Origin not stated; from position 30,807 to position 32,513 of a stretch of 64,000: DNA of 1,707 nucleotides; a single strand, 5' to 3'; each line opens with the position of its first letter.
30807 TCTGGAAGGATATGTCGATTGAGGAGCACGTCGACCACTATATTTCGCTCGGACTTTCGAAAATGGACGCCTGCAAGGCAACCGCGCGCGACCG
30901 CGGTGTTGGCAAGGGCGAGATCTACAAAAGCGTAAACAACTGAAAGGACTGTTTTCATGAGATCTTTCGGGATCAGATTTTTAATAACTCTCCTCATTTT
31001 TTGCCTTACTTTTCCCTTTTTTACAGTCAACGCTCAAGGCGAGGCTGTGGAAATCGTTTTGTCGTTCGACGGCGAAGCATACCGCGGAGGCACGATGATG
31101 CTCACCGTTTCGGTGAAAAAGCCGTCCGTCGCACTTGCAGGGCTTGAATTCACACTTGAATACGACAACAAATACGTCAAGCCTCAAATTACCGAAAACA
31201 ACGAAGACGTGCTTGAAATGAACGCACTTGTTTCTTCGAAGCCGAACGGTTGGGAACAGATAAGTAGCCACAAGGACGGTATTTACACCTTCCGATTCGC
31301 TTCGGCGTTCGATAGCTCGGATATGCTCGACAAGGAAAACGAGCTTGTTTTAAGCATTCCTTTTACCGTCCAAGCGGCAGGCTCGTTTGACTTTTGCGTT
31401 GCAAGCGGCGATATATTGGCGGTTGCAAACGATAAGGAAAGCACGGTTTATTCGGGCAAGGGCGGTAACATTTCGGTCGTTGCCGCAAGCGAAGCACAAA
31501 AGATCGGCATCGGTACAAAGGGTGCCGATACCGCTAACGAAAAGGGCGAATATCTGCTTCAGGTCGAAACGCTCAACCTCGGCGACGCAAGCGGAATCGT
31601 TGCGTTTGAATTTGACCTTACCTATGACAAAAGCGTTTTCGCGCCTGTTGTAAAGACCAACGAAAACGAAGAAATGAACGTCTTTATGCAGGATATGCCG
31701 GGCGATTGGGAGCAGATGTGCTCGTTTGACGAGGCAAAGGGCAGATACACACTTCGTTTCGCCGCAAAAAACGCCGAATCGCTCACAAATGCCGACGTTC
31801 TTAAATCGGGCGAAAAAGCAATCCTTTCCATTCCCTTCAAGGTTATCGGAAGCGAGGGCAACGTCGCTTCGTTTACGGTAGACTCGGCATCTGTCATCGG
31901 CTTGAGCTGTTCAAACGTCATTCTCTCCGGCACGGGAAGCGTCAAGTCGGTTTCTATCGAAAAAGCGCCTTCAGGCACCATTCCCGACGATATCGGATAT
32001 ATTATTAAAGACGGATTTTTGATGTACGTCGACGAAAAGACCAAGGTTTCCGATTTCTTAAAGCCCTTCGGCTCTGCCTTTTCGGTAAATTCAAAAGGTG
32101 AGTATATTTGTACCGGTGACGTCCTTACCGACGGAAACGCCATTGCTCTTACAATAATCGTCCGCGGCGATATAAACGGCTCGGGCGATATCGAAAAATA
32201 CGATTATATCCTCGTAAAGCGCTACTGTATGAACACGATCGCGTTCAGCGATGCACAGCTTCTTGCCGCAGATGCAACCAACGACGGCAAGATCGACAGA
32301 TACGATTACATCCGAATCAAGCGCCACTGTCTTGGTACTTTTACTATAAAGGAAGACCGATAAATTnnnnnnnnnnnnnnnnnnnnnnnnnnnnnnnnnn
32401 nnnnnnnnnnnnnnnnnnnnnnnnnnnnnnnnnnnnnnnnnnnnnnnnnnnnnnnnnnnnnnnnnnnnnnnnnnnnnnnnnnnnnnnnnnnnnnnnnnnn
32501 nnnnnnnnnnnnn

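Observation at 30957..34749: Two-cohesin plus dockerin secreted protein heading a tightly coupled four-gene unit with a lipoprotein, a YitT membrane protein and an FkbM methyltransferase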

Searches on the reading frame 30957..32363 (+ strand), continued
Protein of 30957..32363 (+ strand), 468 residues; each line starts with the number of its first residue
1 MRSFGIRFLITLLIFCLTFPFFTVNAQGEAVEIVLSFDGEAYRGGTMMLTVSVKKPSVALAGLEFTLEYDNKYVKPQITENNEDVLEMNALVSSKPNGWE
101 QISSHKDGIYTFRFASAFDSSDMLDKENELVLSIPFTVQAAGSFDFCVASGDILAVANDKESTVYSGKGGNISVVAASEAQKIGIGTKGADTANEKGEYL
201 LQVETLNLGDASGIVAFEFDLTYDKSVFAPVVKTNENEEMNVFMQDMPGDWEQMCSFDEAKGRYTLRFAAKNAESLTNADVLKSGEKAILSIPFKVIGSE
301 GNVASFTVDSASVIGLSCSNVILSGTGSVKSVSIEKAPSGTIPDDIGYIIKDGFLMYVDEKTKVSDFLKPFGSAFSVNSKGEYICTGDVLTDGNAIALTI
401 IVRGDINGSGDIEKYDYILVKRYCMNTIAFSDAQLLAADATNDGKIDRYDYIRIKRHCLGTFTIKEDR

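Call 53: list_cluster_members(proteins=[P0255, P0258, P0260, P0262, P0263, P0269, P0271, P0272, P0279, P0293])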
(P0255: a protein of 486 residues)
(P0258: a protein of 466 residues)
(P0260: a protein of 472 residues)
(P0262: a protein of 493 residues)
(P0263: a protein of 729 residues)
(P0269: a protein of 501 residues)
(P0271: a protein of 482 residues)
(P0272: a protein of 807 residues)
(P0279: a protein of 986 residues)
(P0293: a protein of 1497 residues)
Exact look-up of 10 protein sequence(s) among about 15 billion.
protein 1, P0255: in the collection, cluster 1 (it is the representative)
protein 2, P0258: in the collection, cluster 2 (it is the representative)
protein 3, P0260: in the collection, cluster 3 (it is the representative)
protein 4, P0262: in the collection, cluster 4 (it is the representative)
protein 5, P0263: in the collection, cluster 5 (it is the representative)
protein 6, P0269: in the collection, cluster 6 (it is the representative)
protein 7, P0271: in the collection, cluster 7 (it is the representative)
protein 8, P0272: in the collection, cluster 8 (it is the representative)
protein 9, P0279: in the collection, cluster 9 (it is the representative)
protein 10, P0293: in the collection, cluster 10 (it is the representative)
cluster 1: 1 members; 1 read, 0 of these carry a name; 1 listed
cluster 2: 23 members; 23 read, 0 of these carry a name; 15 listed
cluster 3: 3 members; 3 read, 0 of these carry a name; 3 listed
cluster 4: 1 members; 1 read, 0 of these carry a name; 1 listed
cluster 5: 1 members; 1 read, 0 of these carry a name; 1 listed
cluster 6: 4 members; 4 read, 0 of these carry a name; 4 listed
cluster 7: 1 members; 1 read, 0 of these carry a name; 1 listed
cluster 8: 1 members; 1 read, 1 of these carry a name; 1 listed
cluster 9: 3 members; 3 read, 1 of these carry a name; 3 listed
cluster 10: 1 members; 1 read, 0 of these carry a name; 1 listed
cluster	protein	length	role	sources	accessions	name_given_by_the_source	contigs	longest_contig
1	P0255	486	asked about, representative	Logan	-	-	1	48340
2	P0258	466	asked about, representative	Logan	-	-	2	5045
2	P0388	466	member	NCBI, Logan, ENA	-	-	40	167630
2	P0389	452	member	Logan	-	-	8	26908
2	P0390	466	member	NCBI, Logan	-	-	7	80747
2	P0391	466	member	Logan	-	-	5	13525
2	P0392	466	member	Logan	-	-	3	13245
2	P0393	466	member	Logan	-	-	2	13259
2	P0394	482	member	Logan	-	-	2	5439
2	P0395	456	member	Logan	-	-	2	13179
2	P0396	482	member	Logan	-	-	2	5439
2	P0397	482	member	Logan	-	-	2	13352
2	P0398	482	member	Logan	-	-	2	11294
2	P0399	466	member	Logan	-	-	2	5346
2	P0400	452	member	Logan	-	-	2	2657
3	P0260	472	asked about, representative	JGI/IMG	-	-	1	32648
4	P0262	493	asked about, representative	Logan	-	-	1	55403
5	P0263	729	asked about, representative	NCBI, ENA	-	-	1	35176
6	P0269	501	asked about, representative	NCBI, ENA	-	-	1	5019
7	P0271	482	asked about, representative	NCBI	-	-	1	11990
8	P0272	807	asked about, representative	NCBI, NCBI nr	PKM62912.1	MAG: hypothetical protein CVU97_03055 [Firmicutes bacterium HGW-Firmicutes-21]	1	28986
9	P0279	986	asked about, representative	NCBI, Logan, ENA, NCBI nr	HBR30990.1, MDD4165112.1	MAG TPA: hypothetical protein DD733_02790 [Clostridiales bacterium] | dockerin type I domain-containing protein [Eubacteriales bacterium]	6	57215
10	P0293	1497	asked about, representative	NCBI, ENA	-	-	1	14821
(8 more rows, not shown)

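Call 54: find_encoding_contigs(protein=P0258, flank=8000, max_places=2)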
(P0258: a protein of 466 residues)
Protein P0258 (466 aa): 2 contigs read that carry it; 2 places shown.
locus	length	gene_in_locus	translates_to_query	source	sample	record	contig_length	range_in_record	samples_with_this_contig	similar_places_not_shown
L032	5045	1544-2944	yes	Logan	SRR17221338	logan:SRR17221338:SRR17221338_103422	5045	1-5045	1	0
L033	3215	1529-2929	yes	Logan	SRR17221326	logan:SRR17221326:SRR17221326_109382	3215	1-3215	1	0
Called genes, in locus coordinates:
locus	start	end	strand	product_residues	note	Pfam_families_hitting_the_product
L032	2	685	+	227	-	?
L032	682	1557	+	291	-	PF00590:TP_methylase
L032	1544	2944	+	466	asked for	PF00963:Cohesin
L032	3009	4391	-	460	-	PF00890:FAD_binding_2 (faint), PF01134:GIDA (faint), PF01266:DAO (faint), PF05834:Lycopene_cycl (faint), PF07992:Pyr_redox_2 (faint), PF21688:FAD-depend_C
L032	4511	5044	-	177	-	?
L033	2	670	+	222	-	?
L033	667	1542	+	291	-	PF00590:TP_methylase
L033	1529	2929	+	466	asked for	PF00963:Cohesin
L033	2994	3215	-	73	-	?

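Call 55: find_encoding_contigs(protein=P0260, flank=8000, max_places=1)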
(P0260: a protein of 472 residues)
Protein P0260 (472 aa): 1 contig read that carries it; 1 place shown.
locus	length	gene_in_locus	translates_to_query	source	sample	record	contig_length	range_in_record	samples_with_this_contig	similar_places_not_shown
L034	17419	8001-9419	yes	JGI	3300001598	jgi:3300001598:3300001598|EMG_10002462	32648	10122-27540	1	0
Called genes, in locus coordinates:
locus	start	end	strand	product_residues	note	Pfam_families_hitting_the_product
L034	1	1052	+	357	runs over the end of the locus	PF00266:Aminotran_5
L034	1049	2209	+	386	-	PF00389:2-Hacid_dh, PF02826:2-Hacid_dh_C, PF03446:NAD_binding_2 (weak)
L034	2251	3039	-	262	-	PF04909:Amidohydro_2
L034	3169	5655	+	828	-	PF02739:5_3_exonuc_N, PF01367:5_3_exonuc, PF00476:DNA_pol_A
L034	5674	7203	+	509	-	PF02310:B12-binding, PF04055:Radical_SAM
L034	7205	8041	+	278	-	PF00590:TP_methylase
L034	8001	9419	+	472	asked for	PF00963:Cohesin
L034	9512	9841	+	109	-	PF01740:STAS, PF13466:STAS_2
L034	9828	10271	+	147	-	PF13581:HATPase_c_2, PF02518:HATPase_c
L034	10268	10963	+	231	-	PF04542:Sigma70_r2, PF04539:Sigma70_r3, PF08281:Sigma70_r4_2 (weak), PF04545:Sigma70_r4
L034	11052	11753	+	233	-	PF01138:RNase_PH, PF03725:RNase_PH_C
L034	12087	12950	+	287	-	PF00497:SBP_bac_3, PF10613:Lig_chan-Glu_bd (weak)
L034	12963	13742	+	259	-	PF00528:BPD_transp_1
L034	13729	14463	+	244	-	PF02463:SMC_N, PF00005:ABC_tran, PF13304:AAA_21 (weak)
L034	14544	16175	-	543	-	PF00149:Metallophos, PF09587:PGA_cap, PF02872:5_nucleotid_C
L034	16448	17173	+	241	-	PF03009:GDPD, PF13653:GDPD_2 (faint)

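Call 69: find_encoding_contigs(protein=P0255, flank=8000, max_places=1)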
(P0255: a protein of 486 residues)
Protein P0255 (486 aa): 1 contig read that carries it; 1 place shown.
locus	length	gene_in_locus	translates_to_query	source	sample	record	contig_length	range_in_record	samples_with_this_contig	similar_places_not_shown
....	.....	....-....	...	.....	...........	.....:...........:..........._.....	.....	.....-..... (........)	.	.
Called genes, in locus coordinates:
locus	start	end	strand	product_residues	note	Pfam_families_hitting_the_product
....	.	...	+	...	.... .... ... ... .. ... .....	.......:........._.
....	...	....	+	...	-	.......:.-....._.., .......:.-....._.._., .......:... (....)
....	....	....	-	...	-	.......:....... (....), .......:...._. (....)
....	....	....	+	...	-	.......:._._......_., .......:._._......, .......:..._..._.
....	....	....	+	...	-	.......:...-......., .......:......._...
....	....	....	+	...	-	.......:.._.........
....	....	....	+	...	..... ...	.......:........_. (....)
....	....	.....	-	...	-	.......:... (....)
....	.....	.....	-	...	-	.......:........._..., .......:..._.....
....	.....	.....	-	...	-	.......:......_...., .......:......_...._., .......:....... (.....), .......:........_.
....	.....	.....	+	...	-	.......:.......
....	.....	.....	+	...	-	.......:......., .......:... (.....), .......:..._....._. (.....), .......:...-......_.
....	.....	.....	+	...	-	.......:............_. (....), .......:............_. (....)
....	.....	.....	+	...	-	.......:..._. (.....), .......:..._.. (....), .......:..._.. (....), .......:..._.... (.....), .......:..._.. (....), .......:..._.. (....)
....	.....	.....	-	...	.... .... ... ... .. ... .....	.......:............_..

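Call 70: find_encoding_contigs(protein=P0262, flank=8000, max_places=1)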
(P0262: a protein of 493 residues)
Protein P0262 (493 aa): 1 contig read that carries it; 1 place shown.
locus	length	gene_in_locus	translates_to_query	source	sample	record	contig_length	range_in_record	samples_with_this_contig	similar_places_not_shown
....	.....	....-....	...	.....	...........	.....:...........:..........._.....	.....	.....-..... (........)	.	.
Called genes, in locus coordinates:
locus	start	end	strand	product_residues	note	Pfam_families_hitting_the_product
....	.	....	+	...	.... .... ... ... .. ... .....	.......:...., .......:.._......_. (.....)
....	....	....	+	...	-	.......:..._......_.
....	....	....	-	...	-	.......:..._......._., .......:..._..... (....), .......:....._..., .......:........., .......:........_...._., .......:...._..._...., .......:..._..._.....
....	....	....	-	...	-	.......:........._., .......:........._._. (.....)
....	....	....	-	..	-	-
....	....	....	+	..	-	-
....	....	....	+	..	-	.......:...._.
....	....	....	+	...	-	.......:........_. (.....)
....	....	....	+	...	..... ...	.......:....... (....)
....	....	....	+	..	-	-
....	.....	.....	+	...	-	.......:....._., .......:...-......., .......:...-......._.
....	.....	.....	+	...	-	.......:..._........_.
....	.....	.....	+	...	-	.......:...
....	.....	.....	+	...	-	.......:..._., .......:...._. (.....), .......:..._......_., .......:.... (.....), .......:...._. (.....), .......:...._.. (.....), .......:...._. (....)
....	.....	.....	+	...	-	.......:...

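Call 78: search_protein_families(library=pfam, proteins=[P0332, P0340, P0369, P0327, P0293, P0334, P0297, P0302], max_evalue=0.001)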
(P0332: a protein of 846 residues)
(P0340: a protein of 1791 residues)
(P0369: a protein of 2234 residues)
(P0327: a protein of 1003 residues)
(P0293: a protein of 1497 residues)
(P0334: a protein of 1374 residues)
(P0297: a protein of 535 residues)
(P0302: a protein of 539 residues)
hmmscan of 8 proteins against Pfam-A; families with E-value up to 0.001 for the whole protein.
P0332 (846 aa): 2 families
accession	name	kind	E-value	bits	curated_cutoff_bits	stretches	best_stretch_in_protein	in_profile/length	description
PF05935.17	Arylsulfotrans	-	2.2e-13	50.4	24.2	0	473-535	25-88/374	Arylsulfotransferase (ASST)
PF18311.7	Rrp40_N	-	1e-05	25.6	26.9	0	714-736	16-39/40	Exosome complex exonuclease Rrp40 N-terminal domain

P0340 (1791 aa): 3 families
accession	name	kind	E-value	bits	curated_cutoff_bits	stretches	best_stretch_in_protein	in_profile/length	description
PF00754.31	F5_F8_type_C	-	7.9e-10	39.4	28.2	1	1444-1531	34-114/127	F5/8 type C domain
PF00404.24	Dockerin_1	-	1.4e-05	25.7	22.9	1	1721-1779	1-56/57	Dockerin type I domain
PF22633.2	F5_F8_type_C_2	-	0.00072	20.6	27.8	0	1448-1527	21-91/91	NedA-like, galactose-binding domain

P0369 (2234 aa): 2 families
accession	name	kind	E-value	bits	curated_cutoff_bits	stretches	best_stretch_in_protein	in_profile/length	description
PF00404.24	Dockerin_1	-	1.2e-16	61.1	22.9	1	2171-2227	1-57/57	Dockerin type I domain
PF13306.12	LRR_5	-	1.9e-15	57.3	27.7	2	11-91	15-87/127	BspA type Leucine rich repeat region (6 copies)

P0327 (1003 aa): 3 families
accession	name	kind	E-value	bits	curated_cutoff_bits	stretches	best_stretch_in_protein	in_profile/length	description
PF09992.14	NAGPA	-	1.6e-19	71.2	25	1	314-443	59-168/169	Phosphodiester glycosidase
PF07554.19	FIVAR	-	2.7e-06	28.4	29.2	1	511-567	2-65/71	FIVAR domain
PF00404.24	Dockerin_1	-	0.00011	22.8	22.9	1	941-997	1-57/57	Dockerin type I domain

P0293 (1497 aa): 3 families
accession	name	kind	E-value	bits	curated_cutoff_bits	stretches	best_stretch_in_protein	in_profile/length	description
PF13306.12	LRR_5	-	2.2e-202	661.6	27.7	7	1137-1266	1-127/127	BspA type Leucine rich repeat region (6 copies)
PF00404.24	Dockerin_1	-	1.6e-29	102.3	22.9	2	1435-1491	1-57/57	Dockerin type I domain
PF13855.12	LRR_8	-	6.5e-17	61.5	27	0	1012-1052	12-53/61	Leucine rich repeat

P0334 (1374 aa): 2 families
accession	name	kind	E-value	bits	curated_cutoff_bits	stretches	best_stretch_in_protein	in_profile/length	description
PF08757.17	CotH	-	1.6e-118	396.4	23.8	3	880-1234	1-322/322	CotH kinase protein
PF00404.24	Dockerin_1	-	2.6e-14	53.6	22.9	1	1311-1367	1-57/57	Dockerin type I domain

P0297 (535 aa): 1 family
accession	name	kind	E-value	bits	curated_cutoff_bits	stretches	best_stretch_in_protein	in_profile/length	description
PF00404.24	Dockerin_1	-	5.4e-07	30.1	22.9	1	471-527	1-56/57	Dockerin type I domain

P0302 (539 aa): 1 family
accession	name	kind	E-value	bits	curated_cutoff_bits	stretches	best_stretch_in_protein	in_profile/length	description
PF00404.24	Dockerin_1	-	2.4e-06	28.1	22.9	1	475-531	1-57/57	Dockerin type I domain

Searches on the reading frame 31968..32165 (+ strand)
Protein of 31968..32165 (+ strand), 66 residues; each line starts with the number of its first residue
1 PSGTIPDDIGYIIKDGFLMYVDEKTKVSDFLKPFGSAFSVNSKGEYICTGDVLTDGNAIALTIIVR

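Call 76: search_solved_structures(query=A6, max_evalue=10)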
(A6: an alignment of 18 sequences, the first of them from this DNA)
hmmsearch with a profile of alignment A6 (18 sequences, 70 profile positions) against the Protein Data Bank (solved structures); distinct sequences matched with E-value up to 10: 0.

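Call 77: search_protein_families(library=pfam, alignment_id=A6, max_evalue=10)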
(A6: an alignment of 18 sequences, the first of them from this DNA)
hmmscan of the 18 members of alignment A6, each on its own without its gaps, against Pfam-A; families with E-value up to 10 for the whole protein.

A. member 1, seq(66 aa): 0 families

B. families by the number of members that match (of 18 scanned): 5 families
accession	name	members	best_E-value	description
PF09643.15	YopX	1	0.013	YopX protein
PF19085.6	Choline_bind_2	1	0.11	Choline-binding repeat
PF02274.22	ADI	1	0.16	Arginine deiminase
PF20574.3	DUF6783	1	0.21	Family of unknown function (DUF6783)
PF13266.11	DUF4057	1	0.24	Protein of unknown function (DUF4057)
